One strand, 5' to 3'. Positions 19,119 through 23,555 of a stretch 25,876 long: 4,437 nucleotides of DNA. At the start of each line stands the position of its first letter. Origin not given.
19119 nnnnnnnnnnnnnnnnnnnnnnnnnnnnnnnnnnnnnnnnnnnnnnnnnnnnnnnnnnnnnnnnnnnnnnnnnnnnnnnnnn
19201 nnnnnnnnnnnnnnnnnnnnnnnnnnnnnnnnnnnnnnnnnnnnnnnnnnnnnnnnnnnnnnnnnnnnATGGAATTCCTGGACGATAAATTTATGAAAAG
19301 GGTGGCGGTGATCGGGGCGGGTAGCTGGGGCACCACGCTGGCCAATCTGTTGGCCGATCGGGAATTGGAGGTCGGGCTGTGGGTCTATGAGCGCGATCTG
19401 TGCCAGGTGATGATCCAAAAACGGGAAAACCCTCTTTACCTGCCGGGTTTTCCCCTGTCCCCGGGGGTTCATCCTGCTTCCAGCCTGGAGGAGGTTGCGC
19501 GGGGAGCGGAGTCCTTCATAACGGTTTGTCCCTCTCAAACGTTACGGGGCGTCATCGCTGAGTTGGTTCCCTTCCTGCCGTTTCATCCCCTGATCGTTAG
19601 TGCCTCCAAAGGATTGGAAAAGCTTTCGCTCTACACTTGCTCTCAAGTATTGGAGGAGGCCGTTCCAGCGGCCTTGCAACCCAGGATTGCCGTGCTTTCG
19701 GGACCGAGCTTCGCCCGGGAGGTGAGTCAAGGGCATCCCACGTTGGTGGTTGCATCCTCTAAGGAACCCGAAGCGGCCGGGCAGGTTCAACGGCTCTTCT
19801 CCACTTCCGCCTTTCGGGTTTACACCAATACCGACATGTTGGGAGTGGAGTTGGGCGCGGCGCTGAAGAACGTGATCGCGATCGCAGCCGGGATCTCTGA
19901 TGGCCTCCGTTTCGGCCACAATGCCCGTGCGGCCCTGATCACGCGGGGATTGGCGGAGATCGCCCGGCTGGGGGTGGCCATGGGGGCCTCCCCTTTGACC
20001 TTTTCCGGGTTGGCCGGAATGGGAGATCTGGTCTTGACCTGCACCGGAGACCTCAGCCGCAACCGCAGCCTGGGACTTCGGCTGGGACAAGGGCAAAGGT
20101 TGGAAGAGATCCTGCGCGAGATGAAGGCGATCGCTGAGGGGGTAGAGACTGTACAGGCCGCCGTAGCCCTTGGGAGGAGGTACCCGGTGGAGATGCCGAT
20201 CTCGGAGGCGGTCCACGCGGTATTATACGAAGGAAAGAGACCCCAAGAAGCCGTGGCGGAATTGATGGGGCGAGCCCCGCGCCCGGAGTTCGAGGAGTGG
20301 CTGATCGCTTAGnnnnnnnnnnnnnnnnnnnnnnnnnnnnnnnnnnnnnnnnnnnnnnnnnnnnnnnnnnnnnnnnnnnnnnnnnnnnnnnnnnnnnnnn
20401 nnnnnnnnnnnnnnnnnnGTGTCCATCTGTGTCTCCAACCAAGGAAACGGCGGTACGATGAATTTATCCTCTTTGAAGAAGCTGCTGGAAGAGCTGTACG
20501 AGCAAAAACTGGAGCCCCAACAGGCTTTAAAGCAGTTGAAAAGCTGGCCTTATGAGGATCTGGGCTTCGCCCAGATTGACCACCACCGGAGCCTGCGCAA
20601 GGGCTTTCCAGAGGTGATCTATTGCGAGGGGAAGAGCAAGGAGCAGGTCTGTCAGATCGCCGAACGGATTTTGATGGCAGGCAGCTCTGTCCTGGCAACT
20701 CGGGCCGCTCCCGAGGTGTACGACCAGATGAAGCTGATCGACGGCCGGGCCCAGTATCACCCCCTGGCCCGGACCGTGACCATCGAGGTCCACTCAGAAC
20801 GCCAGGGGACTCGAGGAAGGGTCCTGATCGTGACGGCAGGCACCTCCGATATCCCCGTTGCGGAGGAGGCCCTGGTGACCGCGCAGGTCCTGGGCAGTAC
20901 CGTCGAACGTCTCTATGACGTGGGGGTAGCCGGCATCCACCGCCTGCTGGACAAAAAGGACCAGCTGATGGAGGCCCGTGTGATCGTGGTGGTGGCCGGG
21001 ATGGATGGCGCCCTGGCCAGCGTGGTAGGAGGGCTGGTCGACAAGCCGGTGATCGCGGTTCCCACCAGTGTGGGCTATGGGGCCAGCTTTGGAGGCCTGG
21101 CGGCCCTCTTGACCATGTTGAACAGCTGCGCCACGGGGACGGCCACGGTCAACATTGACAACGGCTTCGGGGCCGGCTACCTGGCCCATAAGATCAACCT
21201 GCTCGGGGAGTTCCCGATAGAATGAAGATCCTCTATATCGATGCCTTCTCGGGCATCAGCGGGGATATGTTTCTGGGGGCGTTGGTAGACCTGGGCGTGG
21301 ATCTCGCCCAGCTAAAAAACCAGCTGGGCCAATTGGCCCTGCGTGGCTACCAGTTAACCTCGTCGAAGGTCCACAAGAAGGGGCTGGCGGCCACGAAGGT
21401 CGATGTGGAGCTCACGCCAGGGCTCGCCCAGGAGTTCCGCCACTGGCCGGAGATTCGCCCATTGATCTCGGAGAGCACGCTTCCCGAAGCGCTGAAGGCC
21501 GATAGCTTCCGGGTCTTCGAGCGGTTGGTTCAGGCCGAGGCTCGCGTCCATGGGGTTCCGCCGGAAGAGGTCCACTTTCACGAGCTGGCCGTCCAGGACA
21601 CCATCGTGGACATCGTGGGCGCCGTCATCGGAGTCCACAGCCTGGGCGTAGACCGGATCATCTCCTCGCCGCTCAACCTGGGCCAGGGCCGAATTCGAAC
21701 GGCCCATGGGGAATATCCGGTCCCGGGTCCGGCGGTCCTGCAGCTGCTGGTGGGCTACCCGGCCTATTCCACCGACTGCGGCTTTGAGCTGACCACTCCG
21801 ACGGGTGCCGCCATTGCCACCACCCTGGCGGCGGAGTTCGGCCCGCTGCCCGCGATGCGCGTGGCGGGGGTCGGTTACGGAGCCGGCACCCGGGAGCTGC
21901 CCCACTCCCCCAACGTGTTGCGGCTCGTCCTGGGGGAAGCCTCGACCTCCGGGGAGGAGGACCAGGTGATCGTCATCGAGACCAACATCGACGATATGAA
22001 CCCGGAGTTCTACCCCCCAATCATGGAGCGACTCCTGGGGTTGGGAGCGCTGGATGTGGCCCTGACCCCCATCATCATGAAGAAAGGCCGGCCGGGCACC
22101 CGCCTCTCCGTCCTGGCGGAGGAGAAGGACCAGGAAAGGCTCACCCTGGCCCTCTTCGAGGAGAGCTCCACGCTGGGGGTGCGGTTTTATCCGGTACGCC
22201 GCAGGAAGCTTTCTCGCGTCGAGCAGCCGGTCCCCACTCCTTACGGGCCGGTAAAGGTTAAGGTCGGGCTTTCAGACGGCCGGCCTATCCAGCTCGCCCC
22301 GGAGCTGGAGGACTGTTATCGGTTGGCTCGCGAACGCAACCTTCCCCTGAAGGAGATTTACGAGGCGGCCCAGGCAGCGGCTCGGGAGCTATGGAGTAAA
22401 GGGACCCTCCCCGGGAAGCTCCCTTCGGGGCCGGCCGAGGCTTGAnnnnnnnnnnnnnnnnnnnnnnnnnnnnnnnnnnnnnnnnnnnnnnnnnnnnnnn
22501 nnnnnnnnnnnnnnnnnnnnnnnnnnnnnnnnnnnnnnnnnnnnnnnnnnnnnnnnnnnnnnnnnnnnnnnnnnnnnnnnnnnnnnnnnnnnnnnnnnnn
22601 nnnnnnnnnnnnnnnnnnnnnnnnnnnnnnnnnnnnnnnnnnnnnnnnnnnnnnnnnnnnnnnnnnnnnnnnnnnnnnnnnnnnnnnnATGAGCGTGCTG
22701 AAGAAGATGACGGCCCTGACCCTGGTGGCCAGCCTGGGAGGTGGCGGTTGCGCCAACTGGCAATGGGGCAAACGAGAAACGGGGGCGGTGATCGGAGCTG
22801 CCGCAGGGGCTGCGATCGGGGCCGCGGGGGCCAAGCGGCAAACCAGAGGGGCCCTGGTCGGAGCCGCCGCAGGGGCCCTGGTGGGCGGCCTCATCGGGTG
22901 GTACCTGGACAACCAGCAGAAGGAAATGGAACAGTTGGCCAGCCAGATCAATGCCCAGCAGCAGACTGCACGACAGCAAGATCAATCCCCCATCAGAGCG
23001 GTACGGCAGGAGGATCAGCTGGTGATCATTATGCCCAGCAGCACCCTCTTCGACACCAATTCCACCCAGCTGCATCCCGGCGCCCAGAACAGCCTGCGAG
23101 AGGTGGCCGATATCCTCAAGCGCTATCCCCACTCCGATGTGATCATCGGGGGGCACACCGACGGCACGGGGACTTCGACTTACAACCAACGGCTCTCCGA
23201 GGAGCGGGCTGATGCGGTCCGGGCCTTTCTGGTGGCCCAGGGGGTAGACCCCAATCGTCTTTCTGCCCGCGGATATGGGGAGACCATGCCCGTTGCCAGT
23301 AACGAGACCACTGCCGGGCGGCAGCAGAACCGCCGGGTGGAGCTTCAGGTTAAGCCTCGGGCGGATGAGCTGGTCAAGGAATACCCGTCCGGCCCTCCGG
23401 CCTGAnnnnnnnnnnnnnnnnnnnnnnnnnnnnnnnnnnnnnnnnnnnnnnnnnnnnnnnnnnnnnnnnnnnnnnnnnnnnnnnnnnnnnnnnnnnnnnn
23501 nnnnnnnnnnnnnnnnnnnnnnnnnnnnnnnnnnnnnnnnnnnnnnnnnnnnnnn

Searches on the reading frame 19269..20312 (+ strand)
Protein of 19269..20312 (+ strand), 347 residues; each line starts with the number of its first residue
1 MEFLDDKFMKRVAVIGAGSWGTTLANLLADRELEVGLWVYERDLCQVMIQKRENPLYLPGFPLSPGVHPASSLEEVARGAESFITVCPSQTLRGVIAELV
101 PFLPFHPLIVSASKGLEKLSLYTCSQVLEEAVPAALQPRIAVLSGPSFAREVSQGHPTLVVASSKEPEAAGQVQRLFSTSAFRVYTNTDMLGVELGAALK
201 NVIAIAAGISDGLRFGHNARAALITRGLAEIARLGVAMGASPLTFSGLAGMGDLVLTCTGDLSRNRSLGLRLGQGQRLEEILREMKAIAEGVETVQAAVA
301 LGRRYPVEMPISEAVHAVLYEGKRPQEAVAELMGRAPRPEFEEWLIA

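Call 39: search_protein_families(library=pfam, proteins=[window:19269-20312:+], max_evalue=0.001)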
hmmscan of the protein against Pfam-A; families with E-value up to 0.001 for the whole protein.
window:19269-20312:+ (347 aa): 4 families
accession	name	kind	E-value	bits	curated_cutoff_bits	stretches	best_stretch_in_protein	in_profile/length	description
PF07479.19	NAD_Gly3P_dh_C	-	1.8e-57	194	25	1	189-329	1-141/142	NAD-dependent glycerol-3-phosphate dehydrogenase C-terminus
PF01210.29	NAD_Gly3P_dh_N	-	5.9e-44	150.3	23.1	1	12-169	2-157/158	NAD-dependent glycerol-3-phosphate dehydrogenase N-terminus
PF20618.3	GPD_NAD_C_bact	-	1.6e-23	83.5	27.6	1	249-315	1-66/66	Bacterial GPD, NAD-dependent C-terminal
PF03446.21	NAD_binding_2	-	0.00048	20.6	21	0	11-110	1-90/161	NAD binding domain of 6-phosphogluconate dehydrogenase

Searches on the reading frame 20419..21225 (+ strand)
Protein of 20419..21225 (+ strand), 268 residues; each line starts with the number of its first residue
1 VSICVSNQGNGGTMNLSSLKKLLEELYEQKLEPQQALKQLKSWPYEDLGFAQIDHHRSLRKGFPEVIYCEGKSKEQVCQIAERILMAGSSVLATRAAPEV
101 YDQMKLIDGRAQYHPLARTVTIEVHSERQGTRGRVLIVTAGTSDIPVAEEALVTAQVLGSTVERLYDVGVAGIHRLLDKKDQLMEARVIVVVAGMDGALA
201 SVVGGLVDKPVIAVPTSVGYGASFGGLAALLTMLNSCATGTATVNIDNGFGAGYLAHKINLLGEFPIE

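Call 39: search_protein_families(library=pfam, proteins=[window:20419-21225:+], max_evalue=0.001)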
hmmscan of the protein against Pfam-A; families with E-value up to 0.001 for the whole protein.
window:20419-21225:+ (268 aa): 1 family
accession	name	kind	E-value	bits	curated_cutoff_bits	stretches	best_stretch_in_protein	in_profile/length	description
PF00731.26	AIRC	-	5.2e-16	59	30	1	135-260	2-127/148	AIR carboxylase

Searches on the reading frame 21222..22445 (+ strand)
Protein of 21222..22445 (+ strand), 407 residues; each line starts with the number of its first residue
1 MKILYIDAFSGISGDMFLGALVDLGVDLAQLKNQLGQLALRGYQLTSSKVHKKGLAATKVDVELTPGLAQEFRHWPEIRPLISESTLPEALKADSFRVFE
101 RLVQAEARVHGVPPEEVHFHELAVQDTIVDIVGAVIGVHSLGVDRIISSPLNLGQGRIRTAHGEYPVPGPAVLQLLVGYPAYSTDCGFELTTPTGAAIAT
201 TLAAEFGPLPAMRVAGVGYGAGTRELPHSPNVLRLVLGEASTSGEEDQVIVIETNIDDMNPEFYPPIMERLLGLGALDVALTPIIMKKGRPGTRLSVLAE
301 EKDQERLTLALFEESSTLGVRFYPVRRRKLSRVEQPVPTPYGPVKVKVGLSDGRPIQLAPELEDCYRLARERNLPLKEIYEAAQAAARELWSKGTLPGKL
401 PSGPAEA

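Call 39: search_protein_families(library=pfam, proteins=[window:21222-22445:+], max_evalue=0.001)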
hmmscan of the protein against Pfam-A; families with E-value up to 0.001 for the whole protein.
window:21222-22445:+ (407 aa): 1 family
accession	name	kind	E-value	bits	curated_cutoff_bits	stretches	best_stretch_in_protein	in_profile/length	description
PF01969.22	Ni_insertion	-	6.5e-142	473.5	22.1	1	4-380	1-375/375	Nickel insertion protein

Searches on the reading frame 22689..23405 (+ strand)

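Call 39: search_protein_families(library=pfam, proteins=[window:22689-23405:+], max_evalue=0.001)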
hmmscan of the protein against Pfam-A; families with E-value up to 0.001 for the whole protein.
window:22689-23405:+ (238 aa): 5 families
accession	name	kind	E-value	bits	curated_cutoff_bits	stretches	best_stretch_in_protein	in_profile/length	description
PF00691.25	OmpA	-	5.2e-26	91.3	27.2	1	120-215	1-98/98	OmpA family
PF13488.11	Gly-zipper_Omp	-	1.4e-09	38.1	25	1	32-77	2-46/46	Glycine zipper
PF13441.11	Gly-zipper_YMGG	-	1.7e-08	34.5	28.9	1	29-70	3-43/45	YMGG-like Gly-zipper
PF13436.11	Gly-zipper_OmpA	-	0.00063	19.9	27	0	31-69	6-43/44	Glycine-zipper domain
PF05818.17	TraT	-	0.00094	19.4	31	0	32-76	90-133/214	Enterobacterial TraT complement resistance protein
